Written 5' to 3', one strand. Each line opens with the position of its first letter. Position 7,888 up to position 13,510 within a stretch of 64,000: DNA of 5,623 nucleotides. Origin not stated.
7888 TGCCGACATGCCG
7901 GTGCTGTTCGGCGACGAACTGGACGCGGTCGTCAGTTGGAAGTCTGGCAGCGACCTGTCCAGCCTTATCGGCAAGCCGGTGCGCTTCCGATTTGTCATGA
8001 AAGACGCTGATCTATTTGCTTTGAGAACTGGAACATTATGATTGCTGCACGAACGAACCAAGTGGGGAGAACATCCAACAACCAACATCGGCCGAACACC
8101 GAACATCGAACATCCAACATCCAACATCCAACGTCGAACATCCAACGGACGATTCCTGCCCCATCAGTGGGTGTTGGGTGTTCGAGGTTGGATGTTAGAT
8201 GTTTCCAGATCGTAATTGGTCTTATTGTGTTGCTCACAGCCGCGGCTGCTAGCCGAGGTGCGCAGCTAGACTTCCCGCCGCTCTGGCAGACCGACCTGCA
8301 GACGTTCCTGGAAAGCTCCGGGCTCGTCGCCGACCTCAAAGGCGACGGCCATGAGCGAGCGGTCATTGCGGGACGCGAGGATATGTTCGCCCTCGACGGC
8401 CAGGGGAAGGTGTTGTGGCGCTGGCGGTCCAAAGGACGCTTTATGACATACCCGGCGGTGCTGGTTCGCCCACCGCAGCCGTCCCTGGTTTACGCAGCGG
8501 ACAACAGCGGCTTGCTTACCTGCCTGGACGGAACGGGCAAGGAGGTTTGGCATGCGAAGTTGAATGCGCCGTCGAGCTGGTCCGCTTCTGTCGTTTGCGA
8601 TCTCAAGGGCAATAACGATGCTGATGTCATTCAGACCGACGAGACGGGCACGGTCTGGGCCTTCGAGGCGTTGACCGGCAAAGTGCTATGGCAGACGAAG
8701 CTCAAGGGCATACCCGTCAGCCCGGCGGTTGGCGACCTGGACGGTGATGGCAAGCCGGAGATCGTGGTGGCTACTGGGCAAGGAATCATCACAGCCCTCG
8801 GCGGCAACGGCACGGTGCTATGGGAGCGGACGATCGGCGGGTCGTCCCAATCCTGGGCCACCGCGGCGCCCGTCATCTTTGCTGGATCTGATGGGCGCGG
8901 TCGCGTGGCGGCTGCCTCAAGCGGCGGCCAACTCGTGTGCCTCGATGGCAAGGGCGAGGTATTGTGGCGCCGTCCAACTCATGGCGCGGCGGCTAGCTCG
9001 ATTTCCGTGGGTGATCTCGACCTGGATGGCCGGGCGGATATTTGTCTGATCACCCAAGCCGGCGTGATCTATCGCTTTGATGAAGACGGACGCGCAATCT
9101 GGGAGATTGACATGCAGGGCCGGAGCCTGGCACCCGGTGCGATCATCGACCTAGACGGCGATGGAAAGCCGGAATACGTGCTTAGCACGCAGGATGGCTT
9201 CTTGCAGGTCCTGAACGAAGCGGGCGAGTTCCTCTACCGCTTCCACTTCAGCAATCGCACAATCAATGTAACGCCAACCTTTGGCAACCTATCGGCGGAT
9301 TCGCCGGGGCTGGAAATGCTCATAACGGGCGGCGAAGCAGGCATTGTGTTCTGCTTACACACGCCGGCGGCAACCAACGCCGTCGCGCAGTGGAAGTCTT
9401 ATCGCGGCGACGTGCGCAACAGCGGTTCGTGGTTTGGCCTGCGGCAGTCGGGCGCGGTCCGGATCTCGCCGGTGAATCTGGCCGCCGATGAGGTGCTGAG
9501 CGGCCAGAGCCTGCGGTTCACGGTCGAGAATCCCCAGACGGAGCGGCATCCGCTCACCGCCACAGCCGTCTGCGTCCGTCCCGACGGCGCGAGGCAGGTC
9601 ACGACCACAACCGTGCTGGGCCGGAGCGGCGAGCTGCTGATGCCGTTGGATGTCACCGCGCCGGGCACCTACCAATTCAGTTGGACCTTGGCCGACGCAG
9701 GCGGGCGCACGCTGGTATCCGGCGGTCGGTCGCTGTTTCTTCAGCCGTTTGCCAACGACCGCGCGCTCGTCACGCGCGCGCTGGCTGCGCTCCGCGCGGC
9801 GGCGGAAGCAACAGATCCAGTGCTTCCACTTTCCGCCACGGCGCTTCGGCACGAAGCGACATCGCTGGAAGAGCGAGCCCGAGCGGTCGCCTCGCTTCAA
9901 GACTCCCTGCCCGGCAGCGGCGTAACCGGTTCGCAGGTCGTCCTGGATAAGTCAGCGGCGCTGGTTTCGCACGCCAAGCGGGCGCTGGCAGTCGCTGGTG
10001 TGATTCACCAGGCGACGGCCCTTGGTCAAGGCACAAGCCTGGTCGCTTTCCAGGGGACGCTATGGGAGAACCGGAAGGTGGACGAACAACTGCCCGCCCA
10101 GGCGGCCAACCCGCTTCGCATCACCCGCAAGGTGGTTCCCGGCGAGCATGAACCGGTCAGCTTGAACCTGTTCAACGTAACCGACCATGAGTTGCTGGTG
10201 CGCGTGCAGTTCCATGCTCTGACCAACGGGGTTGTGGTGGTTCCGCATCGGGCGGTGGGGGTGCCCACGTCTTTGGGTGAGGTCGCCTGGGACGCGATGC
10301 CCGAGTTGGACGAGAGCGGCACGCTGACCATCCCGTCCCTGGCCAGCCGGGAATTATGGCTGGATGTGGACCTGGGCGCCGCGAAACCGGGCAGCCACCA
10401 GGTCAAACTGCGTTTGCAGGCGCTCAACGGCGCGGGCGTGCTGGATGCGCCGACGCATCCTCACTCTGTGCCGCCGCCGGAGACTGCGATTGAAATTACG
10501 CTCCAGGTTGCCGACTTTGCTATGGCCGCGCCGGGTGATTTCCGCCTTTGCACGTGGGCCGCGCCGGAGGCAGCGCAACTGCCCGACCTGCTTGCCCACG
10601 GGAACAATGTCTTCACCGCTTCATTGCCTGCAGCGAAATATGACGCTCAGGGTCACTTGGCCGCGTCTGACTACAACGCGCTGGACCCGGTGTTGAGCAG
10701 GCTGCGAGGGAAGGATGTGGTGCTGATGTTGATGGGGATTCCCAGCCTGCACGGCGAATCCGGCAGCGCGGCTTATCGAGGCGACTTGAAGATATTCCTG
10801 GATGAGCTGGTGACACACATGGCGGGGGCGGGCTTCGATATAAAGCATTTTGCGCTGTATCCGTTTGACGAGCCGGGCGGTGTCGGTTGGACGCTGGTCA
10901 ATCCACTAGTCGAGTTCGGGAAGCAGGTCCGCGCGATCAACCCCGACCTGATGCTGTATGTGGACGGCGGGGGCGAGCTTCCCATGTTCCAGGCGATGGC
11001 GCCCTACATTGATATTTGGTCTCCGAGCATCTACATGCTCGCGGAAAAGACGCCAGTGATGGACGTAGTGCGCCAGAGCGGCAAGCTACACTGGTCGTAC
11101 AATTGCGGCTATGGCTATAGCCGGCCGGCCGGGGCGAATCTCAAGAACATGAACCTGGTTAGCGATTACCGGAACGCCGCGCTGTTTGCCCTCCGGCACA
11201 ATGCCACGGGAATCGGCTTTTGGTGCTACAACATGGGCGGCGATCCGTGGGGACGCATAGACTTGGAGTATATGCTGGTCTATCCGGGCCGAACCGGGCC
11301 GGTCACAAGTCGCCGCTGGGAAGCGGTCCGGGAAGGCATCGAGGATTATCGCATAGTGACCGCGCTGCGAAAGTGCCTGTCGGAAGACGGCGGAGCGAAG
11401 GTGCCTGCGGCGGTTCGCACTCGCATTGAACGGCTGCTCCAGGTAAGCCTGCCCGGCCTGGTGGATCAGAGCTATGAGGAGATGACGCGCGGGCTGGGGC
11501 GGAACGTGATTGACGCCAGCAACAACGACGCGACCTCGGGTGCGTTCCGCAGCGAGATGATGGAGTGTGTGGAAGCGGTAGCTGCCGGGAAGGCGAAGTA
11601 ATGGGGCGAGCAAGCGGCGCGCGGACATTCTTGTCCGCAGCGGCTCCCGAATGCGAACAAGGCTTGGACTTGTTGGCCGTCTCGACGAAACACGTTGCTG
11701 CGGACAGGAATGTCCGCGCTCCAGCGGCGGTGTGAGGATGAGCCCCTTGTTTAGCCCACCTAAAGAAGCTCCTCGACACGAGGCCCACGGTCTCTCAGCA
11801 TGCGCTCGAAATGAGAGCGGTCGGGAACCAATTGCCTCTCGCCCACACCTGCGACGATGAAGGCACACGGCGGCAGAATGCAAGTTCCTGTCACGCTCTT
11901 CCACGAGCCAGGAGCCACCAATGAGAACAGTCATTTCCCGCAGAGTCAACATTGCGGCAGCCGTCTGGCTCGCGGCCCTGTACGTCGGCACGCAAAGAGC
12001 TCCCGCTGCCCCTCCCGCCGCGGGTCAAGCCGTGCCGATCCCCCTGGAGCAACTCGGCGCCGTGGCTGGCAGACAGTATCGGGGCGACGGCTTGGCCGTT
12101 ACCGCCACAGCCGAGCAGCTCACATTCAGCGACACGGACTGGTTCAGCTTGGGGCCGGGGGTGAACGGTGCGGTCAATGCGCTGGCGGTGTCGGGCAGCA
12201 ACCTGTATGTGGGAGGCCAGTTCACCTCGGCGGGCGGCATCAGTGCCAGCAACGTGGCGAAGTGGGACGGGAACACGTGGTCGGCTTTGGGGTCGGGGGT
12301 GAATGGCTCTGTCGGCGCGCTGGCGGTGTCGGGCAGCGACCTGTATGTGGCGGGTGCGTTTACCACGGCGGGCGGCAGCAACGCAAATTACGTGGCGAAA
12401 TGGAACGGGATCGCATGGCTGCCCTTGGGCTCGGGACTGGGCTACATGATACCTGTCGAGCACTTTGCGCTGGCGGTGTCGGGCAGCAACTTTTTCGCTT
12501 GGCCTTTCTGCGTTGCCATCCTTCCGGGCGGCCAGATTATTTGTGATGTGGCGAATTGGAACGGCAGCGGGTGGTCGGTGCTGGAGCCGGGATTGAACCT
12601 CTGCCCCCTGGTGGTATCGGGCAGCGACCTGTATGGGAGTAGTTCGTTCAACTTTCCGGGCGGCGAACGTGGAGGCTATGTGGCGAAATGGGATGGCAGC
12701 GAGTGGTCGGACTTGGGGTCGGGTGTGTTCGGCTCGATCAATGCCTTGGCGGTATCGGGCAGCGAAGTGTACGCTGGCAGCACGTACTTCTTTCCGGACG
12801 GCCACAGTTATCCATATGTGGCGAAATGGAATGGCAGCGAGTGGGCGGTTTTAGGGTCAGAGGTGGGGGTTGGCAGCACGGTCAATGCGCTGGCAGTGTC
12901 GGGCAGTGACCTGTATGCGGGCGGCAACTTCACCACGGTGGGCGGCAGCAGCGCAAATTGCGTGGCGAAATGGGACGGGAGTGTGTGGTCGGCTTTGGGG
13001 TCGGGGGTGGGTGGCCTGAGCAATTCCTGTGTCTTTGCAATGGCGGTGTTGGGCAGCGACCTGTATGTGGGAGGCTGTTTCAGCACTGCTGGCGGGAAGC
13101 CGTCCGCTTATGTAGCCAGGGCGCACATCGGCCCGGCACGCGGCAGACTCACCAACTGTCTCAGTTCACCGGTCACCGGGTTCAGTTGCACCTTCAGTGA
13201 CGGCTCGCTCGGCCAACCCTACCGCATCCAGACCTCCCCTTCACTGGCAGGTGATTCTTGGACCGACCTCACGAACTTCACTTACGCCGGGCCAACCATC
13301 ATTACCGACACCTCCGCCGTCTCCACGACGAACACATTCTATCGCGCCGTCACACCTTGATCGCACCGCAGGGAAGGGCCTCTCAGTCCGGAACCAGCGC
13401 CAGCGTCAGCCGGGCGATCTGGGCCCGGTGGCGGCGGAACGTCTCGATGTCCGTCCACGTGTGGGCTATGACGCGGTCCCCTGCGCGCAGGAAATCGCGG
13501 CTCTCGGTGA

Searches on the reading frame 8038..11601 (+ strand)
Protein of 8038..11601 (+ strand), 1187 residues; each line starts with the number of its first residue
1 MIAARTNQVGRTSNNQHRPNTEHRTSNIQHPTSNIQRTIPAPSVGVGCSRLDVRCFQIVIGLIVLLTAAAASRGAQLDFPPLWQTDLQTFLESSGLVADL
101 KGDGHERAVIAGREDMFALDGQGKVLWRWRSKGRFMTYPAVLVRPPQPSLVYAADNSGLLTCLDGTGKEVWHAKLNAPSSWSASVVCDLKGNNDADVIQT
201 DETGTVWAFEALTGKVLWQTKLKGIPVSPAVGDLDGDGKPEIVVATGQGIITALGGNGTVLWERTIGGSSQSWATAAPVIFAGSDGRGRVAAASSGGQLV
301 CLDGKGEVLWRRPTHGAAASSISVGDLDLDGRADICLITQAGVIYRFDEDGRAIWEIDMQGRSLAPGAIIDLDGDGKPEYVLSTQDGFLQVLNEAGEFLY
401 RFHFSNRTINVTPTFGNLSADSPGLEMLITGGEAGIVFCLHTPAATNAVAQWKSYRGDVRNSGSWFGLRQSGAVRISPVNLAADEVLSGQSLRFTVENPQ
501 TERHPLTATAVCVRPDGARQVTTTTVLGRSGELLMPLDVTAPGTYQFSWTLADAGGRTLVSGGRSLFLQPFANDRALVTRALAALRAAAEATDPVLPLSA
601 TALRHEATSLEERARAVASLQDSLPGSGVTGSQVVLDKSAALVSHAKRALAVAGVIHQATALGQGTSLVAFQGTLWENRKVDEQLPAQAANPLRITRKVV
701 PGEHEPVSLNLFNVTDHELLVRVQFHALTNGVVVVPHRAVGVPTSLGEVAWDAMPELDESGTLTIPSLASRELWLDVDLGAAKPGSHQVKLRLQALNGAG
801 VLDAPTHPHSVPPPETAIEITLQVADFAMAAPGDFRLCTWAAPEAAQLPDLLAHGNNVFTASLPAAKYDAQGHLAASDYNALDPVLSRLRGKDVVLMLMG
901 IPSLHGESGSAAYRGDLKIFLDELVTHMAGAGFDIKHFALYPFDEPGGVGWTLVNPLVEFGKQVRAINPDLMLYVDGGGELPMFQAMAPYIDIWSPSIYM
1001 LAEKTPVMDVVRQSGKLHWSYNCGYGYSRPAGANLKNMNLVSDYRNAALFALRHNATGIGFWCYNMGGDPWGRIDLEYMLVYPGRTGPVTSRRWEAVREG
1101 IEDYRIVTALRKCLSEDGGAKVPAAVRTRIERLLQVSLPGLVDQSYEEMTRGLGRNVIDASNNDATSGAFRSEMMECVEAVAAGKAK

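Call 32: search_protein_families(library=pfam, proteins=[window:8038-11601:+])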
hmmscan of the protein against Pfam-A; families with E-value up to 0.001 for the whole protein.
window:8038-11601:+ (1187 aa): 8 families
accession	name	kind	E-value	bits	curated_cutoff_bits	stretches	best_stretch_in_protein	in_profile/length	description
PF25292.1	Beta-prop_CGLA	-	8.7e-27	94.8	26.8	2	203-263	8-68/316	Lambda-carrageenase beta-propeller domain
PF13360.13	PQQ_2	-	1.1e-20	74.8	27.6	2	158-326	3-160/233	Outer membrane protein assembly factor BamB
PF13517.12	FG-GAP_3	-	1.7e-16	61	26.9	0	233-274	1-45/61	FG-GAP-like repeat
PF13570.13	Beta-prop_ACSF4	-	2.9e-16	60.2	133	2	214-397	123-293/329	Beta-alanine-activating enzyme, beta-propeller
PF01839.29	FG-GAP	-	5.4e-08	33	22.1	1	228-260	4-34/37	FG-GAP repeat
PF23727.1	Beta-prop_FAM234A_B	-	5.8e-08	32.1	26.4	1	252-341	56-150/467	FAM234A/B beta-propeller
PF13320.12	GH123_cat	-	1.3e-05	25.2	23.1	1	907-1109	125-323/324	Glycoside hydrolase 123, catalytic domain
PF25293.1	Beta-prop_EMC1_N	-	6.8e-05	23.1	34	0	122-223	50-148/219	EMC1 N-terminal beta-propeller domain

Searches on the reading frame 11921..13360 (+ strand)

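Call 32: search_protein_families(library=pfam, proteins=[window:11921-13360:+])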
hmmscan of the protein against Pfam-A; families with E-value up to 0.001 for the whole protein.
window:11921-13360:+ (479 aa): 2 families
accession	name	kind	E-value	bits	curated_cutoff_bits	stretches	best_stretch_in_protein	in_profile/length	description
PF12768.13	Rax2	-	1.2e-10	41.7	28.8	1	77-153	19-99/254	Rax2 C-terminal beta propeller domain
PF17164.10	DUF5122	-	2.9e-08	34.3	27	0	141-160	6-25/36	Domain of unknown function (DUF5122) beta-propeller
